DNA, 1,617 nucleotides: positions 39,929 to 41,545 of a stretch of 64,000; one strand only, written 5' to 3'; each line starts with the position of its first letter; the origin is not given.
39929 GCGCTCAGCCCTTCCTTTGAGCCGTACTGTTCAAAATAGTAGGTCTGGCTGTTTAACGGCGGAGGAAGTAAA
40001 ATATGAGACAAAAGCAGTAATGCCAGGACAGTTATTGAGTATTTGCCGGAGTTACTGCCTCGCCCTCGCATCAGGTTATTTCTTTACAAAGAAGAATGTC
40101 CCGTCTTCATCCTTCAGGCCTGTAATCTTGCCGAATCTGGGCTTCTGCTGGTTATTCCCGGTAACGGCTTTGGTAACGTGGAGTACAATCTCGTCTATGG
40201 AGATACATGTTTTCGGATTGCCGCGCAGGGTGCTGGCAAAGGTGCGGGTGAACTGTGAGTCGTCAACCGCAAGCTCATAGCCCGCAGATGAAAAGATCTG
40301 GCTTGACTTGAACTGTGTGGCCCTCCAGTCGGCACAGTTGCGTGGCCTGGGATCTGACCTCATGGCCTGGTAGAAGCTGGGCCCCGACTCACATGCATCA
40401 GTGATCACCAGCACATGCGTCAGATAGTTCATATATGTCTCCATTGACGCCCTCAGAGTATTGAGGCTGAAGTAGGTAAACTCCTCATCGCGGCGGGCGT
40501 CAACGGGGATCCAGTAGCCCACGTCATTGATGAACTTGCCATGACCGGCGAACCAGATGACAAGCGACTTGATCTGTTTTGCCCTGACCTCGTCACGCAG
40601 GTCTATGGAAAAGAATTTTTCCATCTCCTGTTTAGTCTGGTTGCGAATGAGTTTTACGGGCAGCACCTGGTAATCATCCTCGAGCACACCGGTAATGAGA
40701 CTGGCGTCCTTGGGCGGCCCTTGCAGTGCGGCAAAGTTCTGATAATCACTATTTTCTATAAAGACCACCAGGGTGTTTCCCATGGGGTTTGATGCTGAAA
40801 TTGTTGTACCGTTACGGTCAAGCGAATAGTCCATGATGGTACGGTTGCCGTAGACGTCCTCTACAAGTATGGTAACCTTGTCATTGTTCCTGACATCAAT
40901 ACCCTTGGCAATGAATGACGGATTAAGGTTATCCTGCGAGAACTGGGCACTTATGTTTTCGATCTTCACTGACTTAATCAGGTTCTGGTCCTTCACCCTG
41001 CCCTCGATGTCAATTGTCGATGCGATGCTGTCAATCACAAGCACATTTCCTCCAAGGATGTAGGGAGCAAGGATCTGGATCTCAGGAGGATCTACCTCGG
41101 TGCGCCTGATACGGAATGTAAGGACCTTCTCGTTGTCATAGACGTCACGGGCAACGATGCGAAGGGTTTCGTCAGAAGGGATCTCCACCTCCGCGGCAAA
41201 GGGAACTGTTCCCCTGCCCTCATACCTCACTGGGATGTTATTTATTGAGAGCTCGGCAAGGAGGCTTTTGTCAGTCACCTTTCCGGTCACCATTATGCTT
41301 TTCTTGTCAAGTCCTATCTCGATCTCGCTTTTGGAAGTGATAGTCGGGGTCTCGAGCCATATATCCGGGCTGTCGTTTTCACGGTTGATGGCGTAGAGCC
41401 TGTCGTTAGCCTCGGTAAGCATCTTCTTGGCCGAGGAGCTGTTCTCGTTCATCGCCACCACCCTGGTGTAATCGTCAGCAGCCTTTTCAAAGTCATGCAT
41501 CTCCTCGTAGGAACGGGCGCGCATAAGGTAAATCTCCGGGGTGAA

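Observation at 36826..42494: Tightly coupled pair: secreted TPR-Ig-caspase-like protein and a propeller/Y_Y_Y-TM-PP2C sensor phosphatase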

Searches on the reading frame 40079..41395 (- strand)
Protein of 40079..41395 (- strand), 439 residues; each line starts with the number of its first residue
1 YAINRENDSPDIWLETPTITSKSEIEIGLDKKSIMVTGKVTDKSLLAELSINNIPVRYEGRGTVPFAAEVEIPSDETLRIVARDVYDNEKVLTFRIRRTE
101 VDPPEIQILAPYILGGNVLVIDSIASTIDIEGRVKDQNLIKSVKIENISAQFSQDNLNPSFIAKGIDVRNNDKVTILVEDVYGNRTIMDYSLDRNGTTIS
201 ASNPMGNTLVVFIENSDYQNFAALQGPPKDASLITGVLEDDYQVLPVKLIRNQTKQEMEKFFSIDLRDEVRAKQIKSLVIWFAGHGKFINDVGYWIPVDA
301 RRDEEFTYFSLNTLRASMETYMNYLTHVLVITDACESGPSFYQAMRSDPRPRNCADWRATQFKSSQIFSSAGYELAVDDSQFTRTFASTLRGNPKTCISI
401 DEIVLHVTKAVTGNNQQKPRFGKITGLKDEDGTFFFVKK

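Call 15: find_homologous_proteins(query=window:40079-41395:-, max_evalue=0.001)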
Query window:40079-41395:- (439 aa): 399 proteins with E <= 0.001 among 4633 candidates; the best 120 are listed.
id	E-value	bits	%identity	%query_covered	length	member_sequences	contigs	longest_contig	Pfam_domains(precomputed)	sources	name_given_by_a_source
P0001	5.4e-274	926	94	100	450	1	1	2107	-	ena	-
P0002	4.8e-266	900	91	100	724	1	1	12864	PF13431.13,PF23914.2,PF25062.2,PF13414.13,PF13428.13,PF14559.13,PF13371.13,PF00515.35,PF13424.13,PF21033.5,PF13432.13,PF13181.13,PF07719.24,PF13174.13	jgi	jgi:tetratricopeptide (TPR) repeat protein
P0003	1.0e-265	899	90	100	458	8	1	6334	-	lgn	-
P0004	1.1e-253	859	86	100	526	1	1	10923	PF00515.35,PF13181.13,PF07719.24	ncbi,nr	ncbi:MAG TPA: hypothetical protein DIS74_06695 [Bacteroidales bacterium]|nr:hypothetical protein [Ba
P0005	1.4e-245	833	83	100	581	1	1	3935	PF13431.13,PF00515.35,PF13181.13,PF07719.24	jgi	jgi:hypothetical protein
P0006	3.6e-233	792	84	95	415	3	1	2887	PF00656.28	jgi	jgi:hypothetical protein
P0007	1.4e-210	717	82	87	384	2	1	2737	-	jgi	jgi:hypothetical protein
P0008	8.0e-204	695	70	100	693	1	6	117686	PF14559.13,PF00515.35,PF13432.13,PF13181.13,PF07719.24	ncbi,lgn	-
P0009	6.9e-195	666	83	79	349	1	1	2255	-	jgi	-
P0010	3.4e-179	614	61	100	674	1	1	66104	PF14559.13,PF13431.13,PF13414.13,PF07719.24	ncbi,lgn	-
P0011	2.2e-159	549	57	100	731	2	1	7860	PF13431.13,PF23914.2,PF25062.2,PF13414.13,PF13428.13,PF14559.13,PF13371.13,PF00656.28,PF00515.35,PF12895.14,PF13432.13,PF13181.13,PF07719.24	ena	-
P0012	3.5e-157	541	55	100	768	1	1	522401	PF13431.13,PF23914.2,PF25062.2,PF13414.13,PF12569.15,PF13428.13,PF14559.13,PF13371.13,PF00515.35,PF12895.14,PF13424.13,PF21033.5,PF13432.13,PF13181.13,PF07719.24,PF13174.13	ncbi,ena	-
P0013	5.1e-156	538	56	100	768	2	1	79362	PF13431.13,PF23914.2,PF25062.2,PF13414.13,PF13428.13,PF14559.13,PF13371.13,PF00656.28,PF00515.35,PF12895.14,PF13424.13,PF13432.13,PF13181.13,PF07719.24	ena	-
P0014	5.4e-156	538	55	100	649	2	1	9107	PF13431.13,PF23914.2,PF25062.2,PF13414.13,PF13428.13,PF14559.13,PF13371.13,PF00656.28,PF00515.35,PF13432.13,PF13181.13,PF07719.24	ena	-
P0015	1.5e-154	533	55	100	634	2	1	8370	PF14559.13,PF13431.13,PF13414.13,PF13371.13,PF00656.28,PF00515.35,PF13181.13,PF07719.24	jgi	-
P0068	2.8e-140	486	51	100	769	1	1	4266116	PF25063.1,PF05843.21,PF13431.13,PF23914.2,PF25062.2,PF13414.13,PF13176.13,PF12569.15,PF13428.13,PF14559.13,PF10516.16,PF13371.13,PF00656.28,PF00515.35,PF12895.14,PF13424.13,PF21033.5,PF13432.13,PF13181.13,PF07719.24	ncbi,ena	-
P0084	3.1e-135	469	47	100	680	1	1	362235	PF14559.13,PF13431.13,PF13414.13,PF13371.13,PF00515.35,PF13424.13,PF13432.13,PF13428.13,PF13181.13,PF07719.24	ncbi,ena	-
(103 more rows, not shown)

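Call 20: find_related_loci(query=A1, collection=genome_contigs, flank=10000)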
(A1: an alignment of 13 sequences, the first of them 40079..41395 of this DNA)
Query A1 (439 aa) in genome_contigs; peptide patterns used: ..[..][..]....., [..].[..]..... (x = any residue, [..] = any of these).
599 stretches matched a pattern (row limit reached: there are more); 585 encode a relative of the query (tblastn E <= 1e-3); the best 80 are kept; 80 distinct loci.
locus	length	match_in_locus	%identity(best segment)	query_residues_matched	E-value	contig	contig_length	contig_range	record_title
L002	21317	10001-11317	96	1-439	0e+0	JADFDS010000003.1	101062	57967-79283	MAG: Bacteroidetes bacterium isolate QR_Bin.26 NODE_12_length_101062_cov_18.0819, whole genome shotgun sequence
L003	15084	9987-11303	92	1-439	0e+0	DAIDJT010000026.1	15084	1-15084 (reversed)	MAG TPA_asm: Bacteroidales bacterium isolate clean389 NODE_26_length_15084_cov_2.908643, whole genome shotgun sequence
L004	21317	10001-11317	91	1-439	0e+0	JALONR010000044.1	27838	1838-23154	MAG: Bacteroidales bacterium isolate Prado082 scaffold_2492, whole genome shotgun sequence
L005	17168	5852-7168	91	1-439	0e+0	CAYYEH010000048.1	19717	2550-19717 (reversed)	MAG TPA_asm: uncultured Rikenella sp. isolate binchicken_co22_192 genome assembly, contig: NODE_2956_length_19717_cov_26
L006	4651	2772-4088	91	1-439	0e+0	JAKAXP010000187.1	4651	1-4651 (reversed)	MAG: Bacteroidetes bacterium isolate YS1.bin4 NODE_8518_length_4651_cov_3.664898, whole genome shotgun sequence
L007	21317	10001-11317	90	1-439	0e+0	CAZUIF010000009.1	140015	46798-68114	MAG TPA_asm: uncultured Rikenella sp. isolate binchicken_co190_102 genome assembly, contig: NODE_244_length_140015_cov_2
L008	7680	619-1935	89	1-439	0e+0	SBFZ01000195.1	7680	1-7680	MAG: Bacteroidetes bacterium isolate M0113 scaffold_1813_1, whole genome shotgun sequence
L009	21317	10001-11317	87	1-439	0e+0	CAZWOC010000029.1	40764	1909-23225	MAG TPA_asm: uncultured Rikenella sp. isolate SRP192927_co3_324 genome assembly, contig: NODE_1701_length_40764_cov_35.5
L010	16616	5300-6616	86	1-439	0e+0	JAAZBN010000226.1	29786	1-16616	MAG: Bacteroidales bacterium isolate AS06rmzACSIP_603 490484_AS06, whole genome shotgun sequence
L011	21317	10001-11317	85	1-439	0e+0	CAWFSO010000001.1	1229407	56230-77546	MAG: uncultured Rikenellaceae bacterium isolate MFD00905.bin.1.61 genome assembly, contig: contig_15766, whole genome sh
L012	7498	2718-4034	84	1-439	0e+0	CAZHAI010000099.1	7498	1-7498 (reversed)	MAG TPA_asm: uncultured Rikenella sp. isolate binchicken_co269_248 genome assembly, contig: NODE_10204_length_7498_cov_7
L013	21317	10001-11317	85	1-439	0e+0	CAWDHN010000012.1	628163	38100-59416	MAG: uncultured Rikenellaceae bacterium isolate MFD04716.bin.1.53 genome assembly, contig: contig_8718, whole genome sho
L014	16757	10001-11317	84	1-439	0e+0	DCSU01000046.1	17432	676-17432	MAG TPA_asm: Bacteroidales bacterium UBA1458 UBA1458_contig_20475, whole genome shotgun sequence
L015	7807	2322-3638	83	1-439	0e+0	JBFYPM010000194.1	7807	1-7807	MAG: Bacteroidales bacterium isolate PPR_0155 k121_3632391, whole genome shotgun sequence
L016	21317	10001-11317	82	1-439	0e+0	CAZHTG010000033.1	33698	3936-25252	MAG TPA_asm: uncultured Rikenella sp. isolate SRP319275_co4_260 genome assembly, contig: NODE_700_length_33698_cov_8.162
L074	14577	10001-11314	53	1-439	5e-154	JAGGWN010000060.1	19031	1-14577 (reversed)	MAG: Bacteroidales bacterium isolate AUK127 PB_MBMC_081_c_000000000116, whole genome shotgun sequence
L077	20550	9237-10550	52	1-439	3e-153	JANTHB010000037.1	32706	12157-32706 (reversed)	MAG: Bacteroidales bacterium isolate bin10098 c_000000000867, whole genome shotgun sequence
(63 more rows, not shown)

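Call 26: find_encoding_contigs(protein=P0068, flank=10000, max_places=3)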
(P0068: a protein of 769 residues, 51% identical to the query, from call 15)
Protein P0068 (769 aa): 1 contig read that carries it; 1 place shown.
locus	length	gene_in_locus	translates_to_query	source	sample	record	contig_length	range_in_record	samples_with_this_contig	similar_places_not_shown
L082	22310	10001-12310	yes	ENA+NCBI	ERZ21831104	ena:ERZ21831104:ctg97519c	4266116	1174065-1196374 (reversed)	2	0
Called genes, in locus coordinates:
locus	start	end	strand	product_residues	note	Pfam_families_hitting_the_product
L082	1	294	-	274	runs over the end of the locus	-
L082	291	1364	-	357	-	-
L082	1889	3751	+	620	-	PF01642:MM_CoA_mutase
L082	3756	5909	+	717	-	PF01642:MM_CoA_mutase, PF02310:B12-binding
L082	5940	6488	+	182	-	-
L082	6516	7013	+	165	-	-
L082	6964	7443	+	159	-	PF10825:DUF2752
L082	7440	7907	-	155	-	PF02631:RecX_HTH2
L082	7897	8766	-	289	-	PF17827:PrmC_N (weak), PF01555:N6_N4_Mtase (faint), PF05175:MTS, PF06325:PrmA, PF13847:Methyltransf_31, PF08242:Methyltransf_12 (faint), PF13649:Methyltransf_25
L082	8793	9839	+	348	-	PF00383:dCMP_cyt_deam_1, PF14437:MafB19-deam (weak), PF01872:RibD_C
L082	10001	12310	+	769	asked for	PF00515:TPR_1 (faint), PF05843:Suf (faint), PF07719:TPR_2 (faint), PF13414:TPR_11, PF13432:TPR_16 (weak), PF13371:TPR_9 (weak), PF13414:TPR_11, PF00656:Peptidase_C14, +13 more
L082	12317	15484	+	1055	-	PF07494:Reg_prop (faint), PF08450:SGL (faint), PF07495:Y_Y_Y, PF07228:SpoIIE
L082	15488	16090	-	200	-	PF18306:LDcluster4, PF03641:Lysine_decarbox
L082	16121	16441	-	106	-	PF00085:Thioredoxin, PF08534:Redoxin (faint), PF13098:Thioredoxin_2, PF13899:Thioredoxin_7 (faint), PF13905:Thioredoxin_8 (faint)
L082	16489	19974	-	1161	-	PF02811:PHP, PF07733:DNA_pol3_alpha, PF17657:DNA_pol3_finger, PF14579:HHH_6, PF01336:tRNA_anti-codon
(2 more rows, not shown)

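Call 27: find_encoding_contigs(protein=P0084, flank=10000, max_places=3)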
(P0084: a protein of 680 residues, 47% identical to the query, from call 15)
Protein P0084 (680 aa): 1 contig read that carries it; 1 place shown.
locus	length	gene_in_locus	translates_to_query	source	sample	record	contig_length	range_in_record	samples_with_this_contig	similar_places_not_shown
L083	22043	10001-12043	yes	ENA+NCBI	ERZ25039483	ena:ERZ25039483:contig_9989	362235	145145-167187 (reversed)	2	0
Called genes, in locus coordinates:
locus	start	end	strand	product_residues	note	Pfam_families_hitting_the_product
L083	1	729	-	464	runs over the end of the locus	PF00206:Lyase_1, PF10415:FumaraseC_C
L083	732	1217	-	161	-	PF00188:CAP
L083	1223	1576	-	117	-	PF03960:ArsC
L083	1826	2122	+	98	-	-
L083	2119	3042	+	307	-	-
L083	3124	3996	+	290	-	PF02321:OEP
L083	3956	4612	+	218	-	PF02321:OEP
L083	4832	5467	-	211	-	-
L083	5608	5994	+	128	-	-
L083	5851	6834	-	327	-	PF03462:PCRF, PF00472:RF-1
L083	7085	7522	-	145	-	PF21982:RecX_HTH1 (faint), PF02631:RecX_HTH2, PF21981:RecX_HTH3 (weak)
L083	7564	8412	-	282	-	PF17827:PrmC_N (weak), PF05175:MTS, PF06325:PrmA, PF13649:Methyltransf_25, PF13847:Methyltransf_31, PF08241:Methyltransf_11, PF08242:Methyltransf_12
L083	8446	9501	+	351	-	PF00383:dCMP_cyt_deam_1, PF14437:MafB19-deam, PF01872:RibD_C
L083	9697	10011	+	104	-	PF13431:TPR_17 (faint), PF00515:TPR_1 (faint), PF07719:TPR_2 (faint), PF13181:TPR_8 (faint), PF13428:TPR_14 (faint), PF13432:TPR_16, PF13414:TPR_11 (weak), PF14559:TPR_19 (faint)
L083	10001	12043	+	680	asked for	PF00515:TPR_1 (faint), PF07719:TPR_2 (faint), PF13371:TPR_9 (faint), PF13414:TPR_11 (faint), PF13424:TPR_12 (faint), PF13431:TPR_17 (faint), PF13432:TPR_16 (faint), PF14559:TPR_19 (faint), +2 more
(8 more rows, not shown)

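Call 28: predict_structure(alignment_id=A1)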
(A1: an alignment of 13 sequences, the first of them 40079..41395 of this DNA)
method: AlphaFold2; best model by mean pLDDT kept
length: 439 residues; sequences in the alignment: 13
mean_pLDDT: 76.7   pTM: 0.53
mean pLDDT of the five models: 76.7, 74.3, 63.6, 63.6, 62.3
residues with pLDDT >= 90: 69; 70-90: 253; 50-70: 76; < 50: 41
segments of 3 or more residues with pLDDT < 50: 219-223, 289-307, 335-341, 373-375
pLDDT, mean of each block of 10 residues (from residue 1): 66 87 79 89 88 83 86 89 90 83 78 71 76 87 92 87 87 90 85 66 81 63 59 82 83 73 80 83 57 45 48 68 80 57 55 79 82 55 86 83 86 69 76 87
secondary structure, 60 per line:
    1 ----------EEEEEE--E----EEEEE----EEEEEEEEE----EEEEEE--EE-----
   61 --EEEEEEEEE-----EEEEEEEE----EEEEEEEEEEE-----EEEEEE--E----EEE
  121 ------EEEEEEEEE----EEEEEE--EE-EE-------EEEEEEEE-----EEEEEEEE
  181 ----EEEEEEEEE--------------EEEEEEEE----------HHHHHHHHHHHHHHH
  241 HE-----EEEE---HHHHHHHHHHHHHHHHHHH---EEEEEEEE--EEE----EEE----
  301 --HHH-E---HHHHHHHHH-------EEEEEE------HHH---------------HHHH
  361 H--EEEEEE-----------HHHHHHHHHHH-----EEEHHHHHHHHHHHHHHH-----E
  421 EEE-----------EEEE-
elements in order: E11-16 E24-28 E33-41 E46-51 E63-71 E77-84 E89-99 E105-110 E118-120 E127-135 E140-145 E160-167 E173-180 E185-193 E208-215 H226-241 E248-251 H255-273 E277-284 E287-289 E294-296 H311-319 E327-332 H357-361 E364-369 H381-391 E397-399 H400-414 E420-423 E435-438

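Call 31: fold_search(model_id=the predicted structure, library=pdb)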
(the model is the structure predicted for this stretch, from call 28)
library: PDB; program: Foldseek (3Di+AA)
matches with E <= 10: 1911; with E <= 0.001: 320
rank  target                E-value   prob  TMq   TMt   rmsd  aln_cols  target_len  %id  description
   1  3v4o_A                6.4e-08  1.00  0.33  0.57   7.3       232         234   17  Human MALT1 (caspase domain) in complex with an irreversible peptidic inhibitor (released 2012-03-14)
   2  6e57_D                3.3e-07  1.00  0.15  0.16  16.4       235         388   11  Bacteroides ovatus mixed-linkage glucan utilization locus (MLGUL) SGBP-B in complex with mixed-linkage heptasaccharide (released 2019-05-29)
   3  3e4c_A                7.0e-07  1.00  0.36  0.56   8.9       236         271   14  Procaspase-1 zymogen domain crystal structure (released 2008-12-30)
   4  6e57_A                8.3e-07  1.00  0.14  0.15  16.5       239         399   12  Bacteroides ovatus mixed-linkage glucan utilization locus (MLGUL) SGBP-B in complex with mixed-linkage heptasaccharide (released 2019-05-29)
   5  3e4c_B                1.2e-06  1.00  0.36  0.56   9.1       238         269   14  Procaspase-1 zymogen domain crystal structure (released 2008-12-30)
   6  6e57_C                1.9e-06  1.00  0.14  0.16  16.4       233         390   13  Bacteroides ovatus mixed-linkage glucan utilization locus (MLGUL) SGBP-B in complex with mixed-linkage heptasaccharide (released 2019-05-29)
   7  2yn5_B                2.4e-06  1.00  0.19  0.24   9.6       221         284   17  Structural insight into the giant calcium-binding adhesin SiiE: implications for the adhesion of Salmonella enterica t (released 2013-04-03)
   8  6e9b_C                2.4e-06  1.00  0.15  0.17  16.1       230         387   12  Bacteroides ovatus mixed-linkage glucan utilization locus (MLGUL) SGBP-B in complex with mixed-linkage heptasaccharide (released 2019-05-15)
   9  4wrm_A                2.8e-06  1.00  0.16  0.16  10.5       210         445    8  Structure of the human CSF-1:CSF-1R complex (released 2015-08-12)
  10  3pdd                  3.0e-06  1.00  0.26  0.48   6.5       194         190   12  Structures of Clostridium thermocellum CbhA fibronectin(III)-like modules (released 2011-11-23)
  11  2yn5_A                3.6e-06  1.00  0.19  0.25   9.2       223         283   16  Structural insight into the giant calcium-binding adhesin SiiE: implications for the adhesion of Salmonella enterica t (released 2013-04-03)
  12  5oyj_D                4.2e-06  1.00  0.14  0.23  12.8       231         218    9  Crystal structure of VEGFR-2 domains 4-5 in complex with DARPin D4b (released 2018-03-14)
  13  6e57_B                5.1e-06  1.00  0.13  0.14  14.0       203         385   11  Bacteroides ovatus mixed-linkage glucan utilization locus (MLGUL) SGBP-B in complex with mixed-linkage heptasaccharide (released 2019-05-29)
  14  5i9t_A                5.4e-06  1.00  0.33  0.57   7.7       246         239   14  Caspase 3 V266C (released 2016-10-26)
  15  4ehk_C                8.5e-06  1.00  0.34  0.60   7.7       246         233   14  Allosteric Modulation of Caspase-3 through Mutagenesis (released 2012-06-06)
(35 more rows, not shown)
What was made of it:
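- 40079..40792 (-): A caspase-fold (clan CD, C14-like) domain, aa 556-793. His639 is the codon at 40541-40543 and Cys689 the codon at 40391-40393. Asp687 lies two residues before the Cys. Foldseek hits to MALT1 (E 6e-8), procaspase-1, caspase-3 and caspase-9 (call 31).
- On Peptidase family C14 (caspase/metacaspase/paracaspase, clan CD): Foldseek against PDB: MALT1 3V4O E 6e-8, procaspase-1, caspase-3, caspase-9 and SAVED-CHAT (calls 28, 31).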

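Call 34: search_protein_families(library=pfam, proteins=[L077:3744-4604:-, L077:4689-6191:-, L077:6188-6757:-, L077:7151-7927:+, L077:13917-16379:-, L077:16415-17395:-, L077:17473-18354:-, L074:5576-6382:+, L074:6449-7702:+, L074:7897-8697:+], max_evalue=0.0001)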
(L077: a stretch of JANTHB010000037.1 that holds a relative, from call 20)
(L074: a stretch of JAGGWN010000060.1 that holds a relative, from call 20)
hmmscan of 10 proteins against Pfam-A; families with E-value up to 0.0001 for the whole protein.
L077:3744-4604:- (286 aa): 0 families

L077:4689-6191:- (500 aa): 1 family
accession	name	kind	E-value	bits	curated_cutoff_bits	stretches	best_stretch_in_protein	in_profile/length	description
PF13568.12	OMP_b-brl_2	-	1.9e-10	41.5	27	1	304-459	31-157/175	Outer membrane protein beta-barrel domain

L077:6188-6757:- (189 aa): 3 families
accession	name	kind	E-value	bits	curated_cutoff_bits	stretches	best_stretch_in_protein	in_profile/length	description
PF08281.18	Sigma70_r4_2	-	3.3e-15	55.9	25.7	1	121-171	3-53/54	Sigma-70, region 4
PF04542.20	Sigma70_r2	-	2.8e-10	40.3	24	1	26-91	1-68/71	Sigma-70 region 2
PF04545.22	Sigma70_r4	-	4e-07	29.9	24.1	1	126-171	2-47/50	Sigma-70, region 4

L077:7151-7927:+ (258 aa): 1 family
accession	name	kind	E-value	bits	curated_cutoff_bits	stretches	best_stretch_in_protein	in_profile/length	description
PF00656.27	Peptidase_C14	-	1.2e-12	48.5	21.4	1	28-232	2-213/233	Caspase domain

L077:13917-16379:- (820 aa): 6 families
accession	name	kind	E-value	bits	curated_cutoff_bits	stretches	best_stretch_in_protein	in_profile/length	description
PF17764.6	PriA_3primeBD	-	1e-26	93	22.7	1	8-105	1-96/96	3'DNA-binding domain (3'BD)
PF00270.35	DEAD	-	4.7e-16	59.4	26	1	282-450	1-163/167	DEAD/DEAH box helicase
PF18074.6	PriA_C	-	8.7e-15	55.8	26.9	1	723-819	1-95/95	Primosomal protein N C-terminal domain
PF18319.7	Zn_ribbon_PriA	-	2e-12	47.3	26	1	536-562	1-27/27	PriA DNA helicase Cys-rich region (CRR) domain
PF04851.21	ResIII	-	3.4e-11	43.8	22.5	1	279-446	2-162/164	Type III restriction enzyme, res subunit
PF00271.37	Helicase_C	-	6.9e-09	36.4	23.5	1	603-679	45-109/110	Helicase conserved C-terminal domain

L077:16415-17395:- (326 aa): 2 families
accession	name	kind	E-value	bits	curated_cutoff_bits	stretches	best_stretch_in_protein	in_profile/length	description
PF00365.25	PFK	-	3e-112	375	30.9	1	6-282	1-277/277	Phosphofructokinase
PF01513.26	NAD_kinase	-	2.5e-05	25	25.5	1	85-127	61-103/130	ATP-NAD kinase N-terminal domain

L077:17473-18354:- (293 aa): 1 family
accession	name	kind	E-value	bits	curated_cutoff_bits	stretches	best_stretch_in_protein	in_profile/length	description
PF02401.23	LYTB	-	4.4e-78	262.7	24.5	1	5-288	3-267/267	LytB protein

L074:5576-6382:+ (268 aa): 1 family
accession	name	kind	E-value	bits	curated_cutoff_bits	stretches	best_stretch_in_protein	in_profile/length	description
PF00696.33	AA_kinase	-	1.9e-46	159.2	24.9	1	11-241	1-234/234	Amino acid kinase family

L074:6449-7702:+ (417 aa): 1 family
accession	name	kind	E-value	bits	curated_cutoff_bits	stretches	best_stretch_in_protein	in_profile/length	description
PF00171.27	Aldedh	-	3.5e-24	85.6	23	2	7-291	32-303/461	Aldehyde dehydrogenase family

L074:7897-8697:+ (266 aa): 1 family
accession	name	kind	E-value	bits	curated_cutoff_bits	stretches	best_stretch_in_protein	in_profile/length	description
PF00656.27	Peptidase_C14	-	4.2e-14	53.2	21.4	1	36-240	2-213/233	Caspase domain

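Call 36: find_related_loci(query=A2, collection=metagenome_contigs, flank=10000)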
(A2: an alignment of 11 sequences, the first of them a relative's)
Query A2 (439 aa) in metagenome_contigs; peptide patterns used: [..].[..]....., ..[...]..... (x = any residue, [..] = any of these).
599 stretches matched a pattern (row limit reached: there are more); 493 encode a relative of the query (tblastn E <= 1e-3); the best 80 are kept; 80 distinct loci.
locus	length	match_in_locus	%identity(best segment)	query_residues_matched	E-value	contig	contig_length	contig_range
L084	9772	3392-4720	92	1-439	0e+0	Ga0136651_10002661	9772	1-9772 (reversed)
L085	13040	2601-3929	92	1-439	0e+0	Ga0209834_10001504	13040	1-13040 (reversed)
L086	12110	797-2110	77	1-439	0e+0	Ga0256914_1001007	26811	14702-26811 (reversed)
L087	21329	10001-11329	68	1-439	0e+0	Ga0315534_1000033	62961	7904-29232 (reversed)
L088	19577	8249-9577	68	1-439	0e+0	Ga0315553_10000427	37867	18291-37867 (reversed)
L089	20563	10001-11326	68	1-439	0e+0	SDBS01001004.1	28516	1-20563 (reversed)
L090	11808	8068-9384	67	1-439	0e+0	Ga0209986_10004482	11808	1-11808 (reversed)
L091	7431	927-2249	66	1-439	0e+0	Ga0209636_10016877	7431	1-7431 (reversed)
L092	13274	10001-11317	67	1-439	0e+0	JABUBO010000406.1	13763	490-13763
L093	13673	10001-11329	65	1-439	0e+0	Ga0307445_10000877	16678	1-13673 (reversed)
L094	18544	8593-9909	66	1-439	0e+0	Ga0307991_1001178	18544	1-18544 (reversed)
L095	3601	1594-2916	65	1-439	0e+0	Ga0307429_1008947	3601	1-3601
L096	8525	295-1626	66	1-439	0e+0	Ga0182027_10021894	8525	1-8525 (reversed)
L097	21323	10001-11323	65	1-439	0e+0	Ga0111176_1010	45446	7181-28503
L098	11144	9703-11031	65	1-439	0e+0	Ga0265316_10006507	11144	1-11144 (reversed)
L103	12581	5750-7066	63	1-439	0e+0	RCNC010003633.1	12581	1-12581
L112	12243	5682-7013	62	1-439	0e+0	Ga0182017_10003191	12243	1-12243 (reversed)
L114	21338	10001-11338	64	1-439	0e+0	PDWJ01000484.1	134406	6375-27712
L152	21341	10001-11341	61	1-439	0e+0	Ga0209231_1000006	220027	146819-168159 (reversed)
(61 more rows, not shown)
